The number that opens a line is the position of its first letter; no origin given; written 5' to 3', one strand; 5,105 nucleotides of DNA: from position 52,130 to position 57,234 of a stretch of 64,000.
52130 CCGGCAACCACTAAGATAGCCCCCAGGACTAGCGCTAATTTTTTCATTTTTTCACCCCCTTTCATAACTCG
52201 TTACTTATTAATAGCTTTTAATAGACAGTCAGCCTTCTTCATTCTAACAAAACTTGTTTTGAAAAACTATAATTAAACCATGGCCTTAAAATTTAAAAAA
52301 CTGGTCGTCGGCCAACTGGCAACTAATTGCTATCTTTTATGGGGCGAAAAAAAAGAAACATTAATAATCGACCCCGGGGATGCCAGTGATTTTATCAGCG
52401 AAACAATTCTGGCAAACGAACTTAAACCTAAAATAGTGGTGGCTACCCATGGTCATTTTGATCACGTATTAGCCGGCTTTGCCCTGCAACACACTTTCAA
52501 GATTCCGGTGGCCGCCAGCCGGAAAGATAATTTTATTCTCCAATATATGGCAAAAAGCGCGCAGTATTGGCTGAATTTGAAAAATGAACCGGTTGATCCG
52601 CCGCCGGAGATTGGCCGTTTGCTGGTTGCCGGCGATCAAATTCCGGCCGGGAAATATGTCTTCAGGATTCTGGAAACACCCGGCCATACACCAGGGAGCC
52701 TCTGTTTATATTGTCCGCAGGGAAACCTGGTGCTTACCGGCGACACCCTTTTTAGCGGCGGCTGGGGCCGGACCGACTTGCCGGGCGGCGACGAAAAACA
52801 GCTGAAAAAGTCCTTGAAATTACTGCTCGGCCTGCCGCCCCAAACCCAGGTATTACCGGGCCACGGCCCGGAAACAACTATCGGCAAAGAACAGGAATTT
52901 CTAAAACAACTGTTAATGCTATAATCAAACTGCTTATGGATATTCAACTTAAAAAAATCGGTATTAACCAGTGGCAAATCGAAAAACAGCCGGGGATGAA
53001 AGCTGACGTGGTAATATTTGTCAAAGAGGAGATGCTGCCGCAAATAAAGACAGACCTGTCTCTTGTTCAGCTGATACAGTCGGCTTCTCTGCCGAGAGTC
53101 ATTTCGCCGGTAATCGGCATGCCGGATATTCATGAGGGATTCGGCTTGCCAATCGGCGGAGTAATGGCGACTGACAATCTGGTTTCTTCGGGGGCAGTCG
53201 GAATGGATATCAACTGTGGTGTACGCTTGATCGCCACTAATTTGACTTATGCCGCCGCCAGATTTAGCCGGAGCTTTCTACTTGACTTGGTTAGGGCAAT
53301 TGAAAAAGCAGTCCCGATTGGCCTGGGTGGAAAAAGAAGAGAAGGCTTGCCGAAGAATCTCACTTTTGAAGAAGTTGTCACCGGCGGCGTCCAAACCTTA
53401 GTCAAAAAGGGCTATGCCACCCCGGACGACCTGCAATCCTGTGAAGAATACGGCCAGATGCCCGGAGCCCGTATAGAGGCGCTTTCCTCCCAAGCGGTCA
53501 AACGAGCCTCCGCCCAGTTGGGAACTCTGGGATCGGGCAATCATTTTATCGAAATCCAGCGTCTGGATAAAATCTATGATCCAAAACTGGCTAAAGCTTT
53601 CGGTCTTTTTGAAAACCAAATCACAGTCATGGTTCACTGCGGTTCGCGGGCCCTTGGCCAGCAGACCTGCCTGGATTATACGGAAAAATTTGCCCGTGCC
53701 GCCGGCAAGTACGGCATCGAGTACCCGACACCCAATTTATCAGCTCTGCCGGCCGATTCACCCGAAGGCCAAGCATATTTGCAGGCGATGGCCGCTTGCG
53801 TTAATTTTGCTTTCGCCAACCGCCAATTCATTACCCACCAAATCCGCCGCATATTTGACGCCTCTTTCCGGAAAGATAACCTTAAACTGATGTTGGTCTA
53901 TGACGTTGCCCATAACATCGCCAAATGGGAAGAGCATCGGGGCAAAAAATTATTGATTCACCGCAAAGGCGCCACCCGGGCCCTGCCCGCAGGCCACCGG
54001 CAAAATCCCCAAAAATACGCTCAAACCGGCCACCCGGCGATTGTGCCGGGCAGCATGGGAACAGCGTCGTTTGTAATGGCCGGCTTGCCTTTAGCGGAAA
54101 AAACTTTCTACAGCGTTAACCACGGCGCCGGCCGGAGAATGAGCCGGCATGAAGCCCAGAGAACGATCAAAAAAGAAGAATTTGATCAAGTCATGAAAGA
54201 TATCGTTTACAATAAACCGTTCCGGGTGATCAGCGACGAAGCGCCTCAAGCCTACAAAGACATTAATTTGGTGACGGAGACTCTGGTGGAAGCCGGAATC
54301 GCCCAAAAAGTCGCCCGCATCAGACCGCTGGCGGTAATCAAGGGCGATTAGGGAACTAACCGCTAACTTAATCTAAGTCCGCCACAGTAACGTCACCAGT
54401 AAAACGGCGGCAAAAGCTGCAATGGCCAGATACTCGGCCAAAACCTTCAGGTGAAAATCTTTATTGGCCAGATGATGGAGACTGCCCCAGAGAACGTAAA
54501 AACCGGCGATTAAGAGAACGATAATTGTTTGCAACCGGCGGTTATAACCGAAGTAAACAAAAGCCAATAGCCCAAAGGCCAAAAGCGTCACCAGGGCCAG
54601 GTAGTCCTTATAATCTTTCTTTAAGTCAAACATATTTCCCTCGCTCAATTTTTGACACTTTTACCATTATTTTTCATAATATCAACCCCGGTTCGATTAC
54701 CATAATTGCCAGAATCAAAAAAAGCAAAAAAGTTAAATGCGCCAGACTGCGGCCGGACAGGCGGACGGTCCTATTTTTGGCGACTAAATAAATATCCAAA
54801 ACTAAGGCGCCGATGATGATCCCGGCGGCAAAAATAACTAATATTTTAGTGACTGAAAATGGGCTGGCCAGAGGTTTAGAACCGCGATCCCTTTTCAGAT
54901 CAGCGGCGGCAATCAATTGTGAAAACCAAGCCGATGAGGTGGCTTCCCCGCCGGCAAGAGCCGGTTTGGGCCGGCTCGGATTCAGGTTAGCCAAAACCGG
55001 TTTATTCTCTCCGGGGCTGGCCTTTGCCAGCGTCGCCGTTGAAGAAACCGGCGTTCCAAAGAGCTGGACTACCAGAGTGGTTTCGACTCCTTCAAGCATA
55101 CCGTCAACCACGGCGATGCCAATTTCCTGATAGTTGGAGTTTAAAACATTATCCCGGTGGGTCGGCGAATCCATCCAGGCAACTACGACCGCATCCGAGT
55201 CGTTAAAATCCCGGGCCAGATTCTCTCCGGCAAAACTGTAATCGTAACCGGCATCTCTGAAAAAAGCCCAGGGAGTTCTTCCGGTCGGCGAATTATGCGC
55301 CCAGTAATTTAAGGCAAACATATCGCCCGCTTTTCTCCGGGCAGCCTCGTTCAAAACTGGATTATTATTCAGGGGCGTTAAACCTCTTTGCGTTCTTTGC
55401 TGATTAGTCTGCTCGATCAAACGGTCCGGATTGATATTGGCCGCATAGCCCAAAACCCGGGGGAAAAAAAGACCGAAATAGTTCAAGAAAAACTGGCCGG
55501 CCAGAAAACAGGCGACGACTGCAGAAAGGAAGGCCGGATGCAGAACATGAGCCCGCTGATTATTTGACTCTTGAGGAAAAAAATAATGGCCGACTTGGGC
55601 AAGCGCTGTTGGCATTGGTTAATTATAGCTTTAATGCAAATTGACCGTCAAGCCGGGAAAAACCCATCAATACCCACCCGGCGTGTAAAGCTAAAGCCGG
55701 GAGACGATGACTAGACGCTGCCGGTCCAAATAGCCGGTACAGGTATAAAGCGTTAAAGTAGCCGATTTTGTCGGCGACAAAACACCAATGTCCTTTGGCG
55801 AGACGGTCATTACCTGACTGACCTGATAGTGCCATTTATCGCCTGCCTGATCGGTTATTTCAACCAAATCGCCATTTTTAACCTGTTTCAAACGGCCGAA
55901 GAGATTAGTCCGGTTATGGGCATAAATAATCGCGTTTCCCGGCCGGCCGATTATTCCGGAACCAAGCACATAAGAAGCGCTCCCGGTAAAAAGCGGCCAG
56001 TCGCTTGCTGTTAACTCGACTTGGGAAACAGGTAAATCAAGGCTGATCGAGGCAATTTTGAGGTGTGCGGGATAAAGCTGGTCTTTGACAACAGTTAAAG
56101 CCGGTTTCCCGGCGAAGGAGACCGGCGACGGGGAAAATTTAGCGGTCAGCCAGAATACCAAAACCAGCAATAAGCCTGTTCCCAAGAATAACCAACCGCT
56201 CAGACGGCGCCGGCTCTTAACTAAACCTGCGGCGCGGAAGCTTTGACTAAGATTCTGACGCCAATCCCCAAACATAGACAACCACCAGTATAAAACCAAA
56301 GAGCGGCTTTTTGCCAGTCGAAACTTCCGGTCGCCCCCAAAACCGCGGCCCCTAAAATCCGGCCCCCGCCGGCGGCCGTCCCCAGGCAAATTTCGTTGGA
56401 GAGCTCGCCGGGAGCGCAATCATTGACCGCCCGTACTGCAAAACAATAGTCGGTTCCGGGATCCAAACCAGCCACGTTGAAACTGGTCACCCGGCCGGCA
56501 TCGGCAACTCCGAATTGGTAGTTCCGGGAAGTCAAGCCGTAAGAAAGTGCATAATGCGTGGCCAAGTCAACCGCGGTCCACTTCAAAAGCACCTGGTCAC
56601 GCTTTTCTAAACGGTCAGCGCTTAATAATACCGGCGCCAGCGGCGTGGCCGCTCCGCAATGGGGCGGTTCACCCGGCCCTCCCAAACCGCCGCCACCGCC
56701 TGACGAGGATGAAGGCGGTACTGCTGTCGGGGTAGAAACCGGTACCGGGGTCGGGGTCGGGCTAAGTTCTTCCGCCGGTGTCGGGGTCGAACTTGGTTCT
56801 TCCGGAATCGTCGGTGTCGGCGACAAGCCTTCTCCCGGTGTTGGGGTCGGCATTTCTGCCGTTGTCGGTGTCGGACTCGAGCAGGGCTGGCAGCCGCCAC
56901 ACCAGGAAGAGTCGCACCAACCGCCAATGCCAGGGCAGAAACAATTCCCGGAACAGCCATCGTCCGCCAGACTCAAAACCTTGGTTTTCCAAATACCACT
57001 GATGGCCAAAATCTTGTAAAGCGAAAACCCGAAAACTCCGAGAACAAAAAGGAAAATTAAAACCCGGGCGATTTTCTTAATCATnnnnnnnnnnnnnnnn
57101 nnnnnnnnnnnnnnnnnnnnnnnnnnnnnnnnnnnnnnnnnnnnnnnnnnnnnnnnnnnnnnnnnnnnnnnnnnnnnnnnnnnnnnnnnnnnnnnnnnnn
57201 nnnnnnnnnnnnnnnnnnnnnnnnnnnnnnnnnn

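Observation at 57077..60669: Unclassified ~45-aa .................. repeat shared by a small secreted protein (2 copies) and a 958-aa surface protein (4 or more copies plus DUF11-like domains)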

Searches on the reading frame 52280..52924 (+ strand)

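Call 77: search_protein_families(library=pfam, proteins=[window:52280-52924:+], max_evalue=0.00001)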
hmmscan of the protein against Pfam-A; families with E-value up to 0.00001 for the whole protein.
window:52280-52924:+ (214 aa): 1 family
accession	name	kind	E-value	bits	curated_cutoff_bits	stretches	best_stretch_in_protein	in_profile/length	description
PF00753.33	Lactamase_B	-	3.9e-33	115.5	22.7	1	11-195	2-196/196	Metallo-beta-lactamase superfamily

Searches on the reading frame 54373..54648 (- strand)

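Call 82: search_protein_families(library=pfam, proteins=[window:54373-54648:-], max_evalue=1)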
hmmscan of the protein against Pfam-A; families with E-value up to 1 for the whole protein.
window:54373-54648:- (91 aa): 4 families
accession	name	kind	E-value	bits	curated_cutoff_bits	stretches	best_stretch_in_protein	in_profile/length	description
PF18900.5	DUF5656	-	0.00064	19.6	23.3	1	43-85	198-240/242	Protein of unknown function (DUF5656)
PF11992.13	TgpA_N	-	0.027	13.9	30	1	13-87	100-177/333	TgpA N-terminal domain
PF18949.5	DUF5693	-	0.05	12.5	29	1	14-86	316-386/609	Family of unknown function (DUF5693)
PF20342.3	DUF6637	-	0.12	13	27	1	8-87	14-94/103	Family of unknown function (DUF6637)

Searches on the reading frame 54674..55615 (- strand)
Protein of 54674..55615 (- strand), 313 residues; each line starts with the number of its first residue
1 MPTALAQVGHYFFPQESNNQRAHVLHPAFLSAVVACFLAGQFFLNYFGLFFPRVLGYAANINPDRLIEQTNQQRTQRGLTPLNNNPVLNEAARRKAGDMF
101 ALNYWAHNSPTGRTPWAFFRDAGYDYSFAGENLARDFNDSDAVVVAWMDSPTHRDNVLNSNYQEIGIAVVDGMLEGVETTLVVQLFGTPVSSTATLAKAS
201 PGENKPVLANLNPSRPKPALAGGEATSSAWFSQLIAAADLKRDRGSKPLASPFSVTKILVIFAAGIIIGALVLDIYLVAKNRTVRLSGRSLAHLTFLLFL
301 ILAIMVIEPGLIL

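Call 3: search_protein_families(library=pfam, proteins=[window:54674-55615:-], max_evalue=1)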
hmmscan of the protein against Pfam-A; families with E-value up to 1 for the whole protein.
window:54674-55615:- (313 aa): 1 family
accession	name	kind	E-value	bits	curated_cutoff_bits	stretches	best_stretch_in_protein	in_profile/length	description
PF00188.32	CAP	-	8.2e-17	62.6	21.1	1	68-172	2-105/117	Cysteine-rich secretory protein family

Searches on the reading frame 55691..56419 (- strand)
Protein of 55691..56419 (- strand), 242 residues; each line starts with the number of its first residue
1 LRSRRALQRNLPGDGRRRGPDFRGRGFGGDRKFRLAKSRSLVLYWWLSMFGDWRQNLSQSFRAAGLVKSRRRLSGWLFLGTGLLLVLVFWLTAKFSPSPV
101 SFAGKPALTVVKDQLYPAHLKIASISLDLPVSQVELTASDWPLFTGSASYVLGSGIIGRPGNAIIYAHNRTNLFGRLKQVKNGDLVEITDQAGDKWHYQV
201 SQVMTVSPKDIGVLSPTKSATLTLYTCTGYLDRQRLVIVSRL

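Call 3: search_protein_families(library=pfam, proteins=[window:55691-56419:-], max_evalue=1)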
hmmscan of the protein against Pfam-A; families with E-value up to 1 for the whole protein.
window:55691-56419:- (242 aa): 2 families
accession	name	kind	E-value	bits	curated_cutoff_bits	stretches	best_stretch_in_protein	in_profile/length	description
PF04203.18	Sortase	-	2e-20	73.2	26.6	1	120-241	1-123/125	Sortase domain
PF08239.17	SH3_3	-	0.069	13.8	27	1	174-200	13-38/54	Bacterial SH3 domain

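Call 4: search_protein_families(library=ncbifam, proteins=[window:55691-56419:-], max_evalue=1)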
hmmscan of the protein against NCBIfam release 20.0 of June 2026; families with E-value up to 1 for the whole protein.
window:55691-56419:- (242 aa): 7 families
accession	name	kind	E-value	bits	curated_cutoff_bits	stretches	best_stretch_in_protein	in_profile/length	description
NF033745.1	class_C_sortase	subfamily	1.8e-12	47.5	160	1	117-238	93-216/220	class C sortase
TIGR01076.1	sortase_fam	subfamily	8.7e-11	41.8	39.35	1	119-238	2-123/136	sortase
NF033748.1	class_F_sortase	subfamily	3.6e-09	36.4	166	1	116-234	10-140/155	class F sortase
TIGR03784.1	marine_sortase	equivalog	1.1e-08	34.9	158.25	1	148-228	78-157/174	class GN sortase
NF033746.1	class_D_sortase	subfamily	6.7e-08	32.4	165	1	120-228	13-115/135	class D sortase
NF033747.1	class_E_sortase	subfamily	1.1e-07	31.9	160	1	108-240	62-203/211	class E sortase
NF058671.1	sortase_SrtD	exception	1.2e-07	31.6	140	1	143-227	87-168/187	class D sortase, LPxTATN-specific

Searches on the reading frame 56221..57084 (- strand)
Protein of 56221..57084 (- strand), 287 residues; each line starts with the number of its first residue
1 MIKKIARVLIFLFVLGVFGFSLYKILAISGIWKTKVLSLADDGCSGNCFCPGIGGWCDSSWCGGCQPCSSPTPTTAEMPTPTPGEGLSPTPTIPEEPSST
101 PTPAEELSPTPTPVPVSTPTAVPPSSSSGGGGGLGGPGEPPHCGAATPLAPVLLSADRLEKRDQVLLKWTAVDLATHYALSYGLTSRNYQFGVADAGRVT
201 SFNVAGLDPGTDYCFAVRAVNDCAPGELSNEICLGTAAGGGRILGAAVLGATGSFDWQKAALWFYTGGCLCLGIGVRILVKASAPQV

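Call 3: search_protein_families(library=pfam, proteins=[window:56221-57084:-], max_evalue=1)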
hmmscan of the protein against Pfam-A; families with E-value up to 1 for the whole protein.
window:56221-57084:- (287 aa): 4 families
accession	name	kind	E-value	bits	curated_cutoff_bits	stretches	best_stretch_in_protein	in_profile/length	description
PF00041.27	fn3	-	9.8e-06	26.1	25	1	161-231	12-80/84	Fibronectin type III domain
PF16656.11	Pur_ac_phosph_N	-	0.0046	17.9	30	1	185-222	46-83/93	Purple acid Phosphatase, N-terminal domain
PF09294.16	Interfer-bind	-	0.024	15.3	21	1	175-234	41-101/104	Interferon-alpha/beta receptor, fibronectin type III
PF09813.14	Coa3_cc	-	0.33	11.1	27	1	5-25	16-36/48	Cytochrome c oxidase assembly factor 3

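Call 4: search_protein_families(library=ncbifam, proteins=[window:56221-57084:-], max_evalue=1)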
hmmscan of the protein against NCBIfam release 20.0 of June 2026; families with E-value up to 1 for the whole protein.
window:56221-57084:- (287 aa): 0 families
